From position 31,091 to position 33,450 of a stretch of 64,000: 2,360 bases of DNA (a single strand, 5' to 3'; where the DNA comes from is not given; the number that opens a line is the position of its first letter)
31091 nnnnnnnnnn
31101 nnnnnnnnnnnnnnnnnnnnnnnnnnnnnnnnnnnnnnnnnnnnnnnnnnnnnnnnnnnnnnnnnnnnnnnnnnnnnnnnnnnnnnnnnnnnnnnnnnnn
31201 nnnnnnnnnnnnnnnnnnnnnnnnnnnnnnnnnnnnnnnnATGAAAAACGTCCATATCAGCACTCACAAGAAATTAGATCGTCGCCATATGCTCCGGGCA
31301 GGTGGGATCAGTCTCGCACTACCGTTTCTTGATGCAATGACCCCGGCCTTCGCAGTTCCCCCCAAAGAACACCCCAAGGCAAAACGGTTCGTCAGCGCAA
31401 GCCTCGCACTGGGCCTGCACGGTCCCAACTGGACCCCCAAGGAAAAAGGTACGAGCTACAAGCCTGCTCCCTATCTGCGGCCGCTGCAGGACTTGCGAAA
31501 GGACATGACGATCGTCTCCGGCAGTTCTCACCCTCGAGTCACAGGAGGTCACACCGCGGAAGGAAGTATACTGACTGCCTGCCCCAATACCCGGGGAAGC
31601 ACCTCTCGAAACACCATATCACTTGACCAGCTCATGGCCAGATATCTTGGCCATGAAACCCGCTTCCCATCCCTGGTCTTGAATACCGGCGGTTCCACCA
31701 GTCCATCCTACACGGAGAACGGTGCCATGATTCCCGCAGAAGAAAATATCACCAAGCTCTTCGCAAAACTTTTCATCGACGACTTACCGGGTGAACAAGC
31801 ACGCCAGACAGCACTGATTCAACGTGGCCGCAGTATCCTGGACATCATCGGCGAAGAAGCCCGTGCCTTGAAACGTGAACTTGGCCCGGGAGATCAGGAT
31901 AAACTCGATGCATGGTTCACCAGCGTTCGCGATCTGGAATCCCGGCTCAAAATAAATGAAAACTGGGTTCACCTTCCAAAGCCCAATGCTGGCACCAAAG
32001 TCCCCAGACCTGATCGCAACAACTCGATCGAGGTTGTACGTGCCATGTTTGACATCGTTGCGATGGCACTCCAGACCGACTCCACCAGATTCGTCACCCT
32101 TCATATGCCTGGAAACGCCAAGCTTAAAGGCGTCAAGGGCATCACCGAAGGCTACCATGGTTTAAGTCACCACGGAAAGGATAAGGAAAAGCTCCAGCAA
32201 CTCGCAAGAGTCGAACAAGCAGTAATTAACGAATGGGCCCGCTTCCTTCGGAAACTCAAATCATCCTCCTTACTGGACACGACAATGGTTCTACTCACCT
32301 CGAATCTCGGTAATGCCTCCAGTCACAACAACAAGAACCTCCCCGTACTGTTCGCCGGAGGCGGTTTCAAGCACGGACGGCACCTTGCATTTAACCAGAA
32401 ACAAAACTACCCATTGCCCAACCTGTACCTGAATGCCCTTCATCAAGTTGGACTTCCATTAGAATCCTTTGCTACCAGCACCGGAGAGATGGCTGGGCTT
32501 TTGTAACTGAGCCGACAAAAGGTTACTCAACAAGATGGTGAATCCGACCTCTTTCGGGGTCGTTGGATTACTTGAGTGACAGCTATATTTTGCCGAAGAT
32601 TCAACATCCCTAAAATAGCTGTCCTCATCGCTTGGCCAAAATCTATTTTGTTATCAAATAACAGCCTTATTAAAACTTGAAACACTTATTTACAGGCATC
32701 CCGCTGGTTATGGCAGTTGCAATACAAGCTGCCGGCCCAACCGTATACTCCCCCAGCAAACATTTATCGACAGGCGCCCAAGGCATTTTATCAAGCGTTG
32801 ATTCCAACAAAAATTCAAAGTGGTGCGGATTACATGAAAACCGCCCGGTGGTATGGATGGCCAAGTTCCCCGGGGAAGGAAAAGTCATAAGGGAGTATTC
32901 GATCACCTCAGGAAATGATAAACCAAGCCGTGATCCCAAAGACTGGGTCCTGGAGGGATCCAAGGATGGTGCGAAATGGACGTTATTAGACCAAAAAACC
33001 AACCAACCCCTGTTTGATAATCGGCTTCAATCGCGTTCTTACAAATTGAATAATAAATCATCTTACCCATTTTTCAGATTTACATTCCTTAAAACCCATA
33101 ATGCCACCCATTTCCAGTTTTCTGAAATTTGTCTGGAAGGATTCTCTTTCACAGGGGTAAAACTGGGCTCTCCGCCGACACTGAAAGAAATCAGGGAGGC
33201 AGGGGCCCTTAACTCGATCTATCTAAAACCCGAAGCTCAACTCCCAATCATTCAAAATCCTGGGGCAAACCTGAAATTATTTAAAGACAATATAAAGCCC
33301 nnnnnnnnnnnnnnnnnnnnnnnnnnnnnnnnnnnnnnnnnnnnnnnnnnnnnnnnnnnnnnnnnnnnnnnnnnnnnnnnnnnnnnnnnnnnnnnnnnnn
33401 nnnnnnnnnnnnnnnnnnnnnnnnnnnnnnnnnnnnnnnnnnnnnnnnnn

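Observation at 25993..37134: ECF sigma / FecR anti-sigma cassette followed by two tandem DUF1592-like / DUF1552-like pairs: a putative signal-controlled periplasmic module of unknown function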

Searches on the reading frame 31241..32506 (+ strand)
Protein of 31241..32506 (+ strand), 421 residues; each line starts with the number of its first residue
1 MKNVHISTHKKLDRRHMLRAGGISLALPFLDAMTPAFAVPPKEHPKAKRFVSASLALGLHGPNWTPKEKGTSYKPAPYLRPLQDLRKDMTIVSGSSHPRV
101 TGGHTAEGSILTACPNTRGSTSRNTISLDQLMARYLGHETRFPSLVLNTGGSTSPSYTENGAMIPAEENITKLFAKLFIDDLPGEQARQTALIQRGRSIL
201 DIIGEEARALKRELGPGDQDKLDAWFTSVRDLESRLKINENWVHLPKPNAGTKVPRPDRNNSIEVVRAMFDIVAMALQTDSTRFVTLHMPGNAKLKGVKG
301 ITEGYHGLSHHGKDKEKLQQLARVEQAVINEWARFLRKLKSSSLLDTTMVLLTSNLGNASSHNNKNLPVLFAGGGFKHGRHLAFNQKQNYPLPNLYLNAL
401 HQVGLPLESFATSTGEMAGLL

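Call 3: search_protein_families(library=pfam, proteins=[window:31241-32506:+], max_evalue=0.01)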
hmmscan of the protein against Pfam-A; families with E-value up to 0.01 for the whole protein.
window:31241-32506:+ (421 aa): 2 families
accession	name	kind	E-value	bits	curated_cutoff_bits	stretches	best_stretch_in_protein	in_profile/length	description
PF07586.16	HXXSHH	-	4.7e-76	256.8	30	1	49-332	1-306/307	Protein of unknown function (DUF1552)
PF07394.17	DUF1501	-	0.00021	21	27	1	273-413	235-371/390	Protein of unknown function (DUF1501)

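Call 13: search_solved_structures(query=window:31241-32506:+, max_evalue=10)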
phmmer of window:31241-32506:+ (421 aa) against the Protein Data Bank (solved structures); distinct sequences matched with E-value up to 10: 14.
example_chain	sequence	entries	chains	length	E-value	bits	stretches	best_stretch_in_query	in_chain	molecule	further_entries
6tda_L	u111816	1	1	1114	0.0074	18.5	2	194-334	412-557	Chromatin structure-remodeling complex protein RSC8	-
3rlz_A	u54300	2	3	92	0.063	15.4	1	296-355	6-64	Protein S100-B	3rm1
4fqo_A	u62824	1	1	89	0.19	13.8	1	296-355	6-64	Protein S100-B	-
1mho_A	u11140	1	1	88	0.19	13.8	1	296-355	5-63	S-100 PROTEIN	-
3lk0_A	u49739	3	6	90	0.19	13.8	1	296-355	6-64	Protein S100-B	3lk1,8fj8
1cfp_A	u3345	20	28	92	0.2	13.7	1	296-355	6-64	S100B | Protein S100-B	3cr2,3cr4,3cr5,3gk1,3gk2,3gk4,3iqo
1psb_A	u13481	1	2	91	0.21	13.7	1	296-355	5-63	S-100 protein, beta chain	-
5csf_A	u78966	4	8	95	0.5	12.4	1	297-354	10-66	Protein S100-B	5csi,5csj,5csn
2h61_A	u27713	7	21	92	0.54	12.3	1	298-354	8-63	Protein S100-B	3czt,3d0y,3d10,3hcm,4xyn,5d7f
1mq1_A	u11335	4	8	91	0.54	12.3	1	299-354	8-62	S-100 protein, beta chain | S100B | Protein S100-B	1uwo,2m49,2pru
1b4c_A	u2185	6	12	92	0.84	11.7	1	298-353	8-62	PROTEIN (S-100 PROTEIN, BETA CHAIN) | S100 CALCIUM-BINDING PROTEIN | S-100 protein, beta chain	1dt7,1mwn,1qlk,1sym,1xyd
2k7o_A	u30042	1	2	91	0.85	11.7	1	299-353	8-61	Protein S100-B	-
7r3b_A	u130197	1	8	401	1.3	11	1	277-359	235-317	S-adenosylmethionine synthase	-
6k15_H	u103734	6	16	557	1.5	10.9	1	194-332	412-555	Chromatin structure-remodeling complex protein RSC8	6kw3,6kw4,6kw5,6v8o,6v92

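Call 24: find_homologous_proteins(query=window:31241-32506:+, max_evalue=1e-10)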
Query window:31241-32506:+ (421 aa): 8000 proteins with E <= 1e-10 among 8000 candidates; the best 120 are listed.
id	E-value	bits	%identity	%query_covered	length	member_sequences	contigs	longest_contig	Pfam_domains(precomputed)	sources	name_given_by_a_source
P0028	1.2e-270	915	100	96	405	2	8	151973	PF07586.17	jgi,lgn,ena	-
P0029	3.5e-270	914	100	96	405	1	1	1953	PF07586.17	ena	-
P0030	2.6e-259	878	100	92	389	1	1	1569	PF07586.17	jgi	jgi:hypothetical protein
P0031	1.4e-258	875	91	100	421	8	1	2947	PF07586.17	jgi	jgi:hypothetical protein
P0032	2.9e-225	766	78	100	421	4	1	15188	PF07586.17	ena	-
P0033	3.5e-223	759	78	99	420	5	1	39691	PF07586.17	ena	-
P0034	1.1e-218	744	77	100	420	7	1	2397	PF07394.18,PF07586.17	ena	-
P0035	6.1e-218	742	77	99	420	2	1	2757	PF07586.17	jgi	jgi:hypothetical protein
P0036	5.0e-214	729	77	99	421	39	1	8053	PF07586.17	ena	-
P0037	5.4e-214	729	77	99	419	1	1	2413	PF07586.17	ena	-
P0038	6.9e-214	728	76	100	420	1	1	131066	PF07586.17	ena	-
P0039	1.4e-213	727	75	100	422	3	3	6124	PF07394.18,PF07586.17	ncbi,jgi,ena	-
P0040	3.1e-207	706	74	99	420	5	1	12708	PF07586.17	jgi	jgi:hypothetical protein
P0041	1.6e-200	684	69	100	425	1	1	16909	PF07586.17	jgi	jgi:hypothetical protein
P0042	1.9e-200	684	70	100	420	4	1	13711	PF07394.18,PF07586.17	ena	-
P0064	7.5e-192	656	69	100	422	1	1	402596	PF07586.17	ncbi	-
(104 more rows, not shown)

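Call 28: find_encoding_contigs(protein=P0032, flank=10000, max_places=2)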
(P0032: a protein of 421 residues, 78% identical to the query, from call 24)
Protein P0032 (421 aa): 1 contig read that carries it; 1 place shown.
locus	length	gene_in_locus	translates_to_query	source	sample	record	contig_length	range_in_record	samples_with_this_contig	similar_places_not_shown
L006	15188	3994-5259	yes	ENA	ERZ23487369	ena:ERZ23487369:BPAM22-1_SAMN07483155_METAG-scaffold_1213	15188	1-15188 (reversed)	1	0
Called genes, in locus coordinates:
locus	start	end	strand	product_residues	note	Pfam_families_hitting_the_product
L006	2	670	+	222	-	?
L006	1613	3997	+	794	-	PF07635:PSCyt1, PF07626:PSD3, PF07637:PSD5, PF07631:PSD4, PF07627:PSCyt3, PF07624:PSD2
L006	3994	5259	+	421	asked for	PF07586:HXXSHH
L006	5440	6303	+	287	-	PF09359:VTC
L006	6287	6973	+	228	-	PF16316:DUF4956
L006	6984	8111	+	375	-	PF00364:Biotin_lipoyl (faint)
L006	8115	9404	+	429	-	-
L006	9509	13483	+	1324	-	PF00932:LTD, PF05345:He_PIG (weak)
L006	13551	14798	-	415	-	PF00072:Response_reg, PF08668:HDOD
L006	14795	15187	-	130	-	?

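Call 29: find_encoding_contigs(protein=P0038, flank=10000, max_places=2)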
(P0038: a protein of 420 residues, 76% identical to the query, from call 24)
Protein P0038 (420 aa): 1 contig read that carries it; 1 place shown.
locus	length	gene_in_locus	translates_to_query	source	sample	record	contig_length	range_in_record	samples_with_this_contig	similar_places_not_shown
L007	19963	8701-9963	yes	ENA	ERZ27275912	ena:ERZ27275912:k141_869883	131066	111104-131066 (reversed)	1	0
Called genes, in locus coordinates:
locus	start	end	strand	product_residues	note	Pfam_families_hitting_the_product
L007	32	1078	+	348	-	PF02636:Methyltransf_28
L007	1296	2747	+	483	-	-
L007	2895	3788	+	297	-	PF25390:WD40_RLD, PF13540:RCC1_2, PF00415:RCC1 (weak), PF25384:Alsin_RLD (weak), PF00415:RCC1, PF13540:RCC1_2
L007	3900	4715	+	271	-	PF00415:RCC1 (faint), PF25390:WD40_RLD (weak)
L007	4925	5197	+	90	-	PF03683:UPF0175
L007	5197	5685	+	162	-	PF11848:DUF3368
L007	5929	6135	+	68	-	-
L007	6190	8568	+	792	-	PF07635:PSCyt1, PF07626:PSD3, PF07637:PSD5, PF07631:PSD4, PF07627:PSCyt3, PF07624:PSD2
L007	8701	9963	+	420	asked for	PF07586:HXXSHH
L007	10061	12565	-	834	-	PF00176:SNF2-rel_dom, PF04851:ResIII, PF00271:Helicase_C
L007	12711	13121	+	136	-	PF01641:SelR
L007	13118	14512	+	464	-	PF01134:GIDA (faint), PF01262:AlaDh_PNT_C (faint), PF03486:HI0933_like (faint), PF07992:Pyr_redox_2, PF12831:FAD_oxidored (weak), PF13738:Pyr_redox_3 (weak), PF00070:Pyr_redox, PF02852:Pyr_redox_dim, +1 more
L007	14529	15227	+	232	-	PF17836:PglD_N (weak), PF25084:LbH_EIF2B (faint), PF00132:Hexapep (faint), PF25087:GMPPB_C (faint)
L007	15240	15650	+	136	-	PF01575:MaoC_dehydratas, PF13452:FAS1_DH_region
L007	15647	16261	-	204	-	PF00484:Pro_CA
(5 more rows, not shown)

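Call 30: find_encoding_contigs(protein=P0064, flank=10000, max_places=2)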
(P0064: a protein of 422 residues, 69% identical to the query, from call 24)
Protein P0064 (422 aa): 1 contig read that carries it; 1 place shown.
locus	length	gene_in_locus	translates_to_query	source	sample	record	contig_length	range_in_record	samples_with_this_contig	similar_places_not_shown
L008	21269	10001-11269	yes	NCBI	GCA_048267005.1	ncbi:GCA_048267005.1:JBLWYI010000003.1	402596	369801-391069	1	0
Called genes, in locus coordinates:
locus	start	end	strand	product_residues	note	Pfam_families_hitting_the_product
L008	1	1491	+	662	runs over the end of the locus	PF00890:FAD_binding_2, PF01266:DAO, PF02910:Succ_DH_flav_C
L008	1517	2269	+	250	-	PF13085:Fer2_3, PF13183:Fer4_8, PF12838:Fer4_7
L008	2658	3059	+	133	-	PF00581:Rhodanese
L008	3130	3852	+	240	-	PF04366:Ysc84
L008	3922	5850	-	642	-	PF03417:AAT (faint)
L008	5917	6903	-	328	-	PF00389:2-Hacid_dh, PF02826:2-Hacid_dh_C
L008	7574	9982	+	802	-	PF07635:PSCyt1 (weak), PF07626:PSD3, PF07637:PSD5, PF07631:PSD4, PF07627:PSCyt3, PF07624:PSD2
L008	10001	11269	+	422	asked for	PF07586:HXXSHH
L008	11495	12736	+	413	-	PF25919:BSH_CusB (faint), PF00364:Biotin_lipoyl (faint), PF25917:BSH_RND (weak), PF25973:BSH_CzcB, PF25984:BSH_YknX (weak), PF25954:Beta-barrel_RND_2 (faint), PF25989:YknX_C (weak)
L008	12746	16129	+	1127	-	PF00873:ACR_tran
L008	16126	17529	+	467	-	PF02321:OEP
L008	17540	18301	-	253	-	PF01936:NYN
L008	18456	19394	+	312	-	PF01261:AP_endonuc_2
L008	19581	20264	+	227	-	-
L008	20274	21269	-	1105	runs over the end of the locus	PF13271:DUF4062, PF13401:AAA_22 (faint), PF05729:NACHT (weak), PF13191:AAA_16, PF20703:nSTAND1 (weak)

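Call 31: predict_structure(alignment_id=A1)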
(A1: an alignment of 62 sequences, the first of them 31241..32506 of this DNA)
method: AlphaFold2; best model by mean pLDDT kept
length: 421 residues; sequences in the alignment: 62
mean_pLDDT: 81.0   pTM: 0.82
mean pLDDT of the five models: 81.0, 79.3, 79.1, 78.0, 75.4
residues with pLDDT >= 90: 153; 70-90: 178; 50-70: 64; < 50: 26
segments of 3 or more residues with pLDDT < 50: 1-6, 34-42, 102-104, 116-118
pLDDT, mean of each block of 10 residues (from residue 1): 45 58 63 49 76 86 89 95 97 81 56 60 77 88 90 77 86 87 81 70 81 83 76 75 81 88 95 95 93 86 81 80 93 98 97 69 72 96 81 92 90 86 86
secondary structure, 60 per line:
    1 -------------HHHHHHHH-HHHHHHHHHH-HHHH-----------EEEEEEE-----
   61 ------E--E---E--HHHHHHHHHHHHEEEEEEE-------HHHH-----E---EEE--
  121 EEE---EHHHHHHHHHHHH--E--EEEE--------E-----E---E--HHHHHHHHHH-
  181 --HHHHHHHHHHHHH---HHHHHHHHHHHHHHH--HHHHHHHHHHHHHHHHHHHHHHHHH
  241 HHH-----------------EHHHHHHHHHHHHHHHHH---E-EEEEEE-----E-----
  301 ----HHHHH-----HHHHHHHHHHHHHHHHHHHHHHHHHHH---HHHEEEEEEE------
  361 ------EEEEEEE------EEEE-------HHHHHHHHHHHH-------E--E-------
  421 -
elements in order: H14-21 H23-32 H34-37 E49-55 H77-88 E89-95 H103-106 E116-118 E121-123 H128-139 E145-148 H170-179 H183-195 H199-213 H216-243 H262-278 E284-289 H305-309 H315-341 E348-354 E367-373 E380-383 H391-402

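Call 36: fold_search(model_id=the predicted structure, library=pdb)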
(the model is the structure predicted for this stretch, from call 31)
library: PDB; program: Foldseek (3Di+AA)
matches with E <= 10: 588; with E <= 0.001: 42
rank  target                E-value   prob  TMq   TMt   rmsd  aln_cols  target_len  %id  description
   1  1p49                  7.0e-06  1.00  0.38  0.30  17.9       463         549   10  Structure of Human Placental Estrone/DHEA Sulfatase (released 2003-08-12)
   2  6b0j_B                1.6e-05  1.00  0.37  0.35  12.2       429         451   11  Crystal structure of Ps i-CgsB in complex with k-i-k-neocarrahexaose (released 2018-03-14)
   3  6b0j_A                2.7e-05  1.00  0.38  0.36  12.2       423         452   11  Crystal structure of Ps i-CgsB in complex with k-i-k-neocarrahexaose (released 2018-03-14)
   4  9hh2_A                2.7e-05  1.00  0.39  0.36  13.5       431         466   13  Crystal structure of the family S1_19 carrageenan sulfatase ZgCgsA from Zobellia galactanivorans in complex with hybri (released 2025-06-04)
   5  8eg3                  2.9e-05  1.00  0.37  0.30  16.6       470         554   12  Structure of human placental steroid (estrone/DHEA) sulfatase at 2.0 angstrom resolution (released 2022-12-07)
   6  9hh3_A                3.2e-05  1.00  0.37  0.35  12.4       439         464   12  Structure of the apo ZgCgsA carrageenan-sulfatase (S1_19) from the marine bacterium Zobellia galactanivorans (released 2025-06-04)
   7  7aj0_A                3.2e-05  1.00  0.38  0.33  14.7       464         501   12  Crystal structure of PsFucS1 sulfatase from Pseudoalteromonas sp. (released 2021-09-08)
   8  4uop_B                4.4e-05  1.00  0.41  0.42   8.7       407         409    9  Crystal structure of the lipoteichoic acid synthase LtaP from Listeria monocytogenes (released 2014-08-27)
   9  9hh2_B                4.9e-05  1.00  0.39  0.36  12.4       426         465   11  Crystal structure of the family S1_19 carrageenan sulfatase ZgCgsA from Zobellia galactanivorans in complex with hybri (released 2025-06-04)
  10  6bia_B                9.4e-05  1.00  0.38  0.36  13.0       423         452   13  Crystal structure of Ps i-CgsB (released 2018-03-14)
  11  6bia_A                1.2e-04  1.00  0.39  0.37  13.0       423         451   12  Crystal structure of Ps i-CgsB (released 2018-03-14)
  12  4uor_A                1.3e-04  1.00  0.35  0.35  10.8       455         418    9  Structure of lipoteichoic acid synthase LtaS from Listeria monocytogenes in complex with glycerol phosphate (released 2014-08-27)
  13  7oz9_AAA              1.4e-04  1.00  0.37  0.33  12.5       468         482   10  Sulfated host glycan recognition by carbohydrate sulfatases of the human gut microbiota (BT3057-S1_16) (released 2022-06-29)
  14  4uop_A                1.5e-04  1.00  0.41  0.42   8.9       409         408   10  Crystal structure of the lipoteichoic acid synthase LtaP from Listeria monocytogenes (released 2014-08-27)
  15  9fvt_A                1.8e-04  1.00  0.33  0.28  15.4       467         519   12  Crystal structure of marine sulfatase (OpSulf1) from Ochrovirga pacifica (released 2024-07-17)
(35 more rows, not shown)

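Call 69: search_protein_families(library=ncbifam, proteins=[window:31241-32506:+], max_evalue=0.01)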
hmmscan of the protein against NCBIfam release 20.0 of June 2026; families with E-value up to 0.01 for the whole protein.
window:31241-32506:+ (421 aa): 0 families

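Call 114: search_solved_structures(query=A1, max_evalue=1)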
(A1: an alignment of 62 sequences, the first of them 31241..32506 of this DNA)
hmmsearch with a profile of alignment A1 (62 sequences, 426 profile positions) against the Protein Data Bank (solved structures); distinct sequences matched with E-value up to 1: 2.
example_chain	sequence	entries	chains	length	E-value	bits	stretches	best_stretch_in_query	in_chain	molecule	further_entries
6zce_t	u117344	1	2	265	0.13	14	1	208-276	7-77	Eukaryotic translation initiation factor 3 subunit J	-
7a1g_z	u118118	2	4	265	0.13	14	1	208-276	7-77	Eukaryotic translation initiation factor 3 subunit J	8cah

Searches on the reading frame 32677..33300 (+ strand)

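Call 79: search_protein_families(library=pfam, proteins=[window:32677-33300:+], max_evalue=0.01)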
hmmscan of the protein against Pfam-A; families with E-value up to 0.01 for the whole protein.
window:32677-33300:+ (208 aa): 2 families
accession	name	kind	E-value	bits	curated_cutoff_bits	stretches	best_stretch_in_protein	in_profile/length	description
PF00754.31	F5_F8_type_C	-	1.6e-06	28.7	28.2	1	33-143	10-118/127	F5/8 type C domain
PF22633.2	F5_F8_type_C_2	-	4.4e-05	24.5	27.8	1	41-111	3-72/91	NedA-like, galactose-binding domain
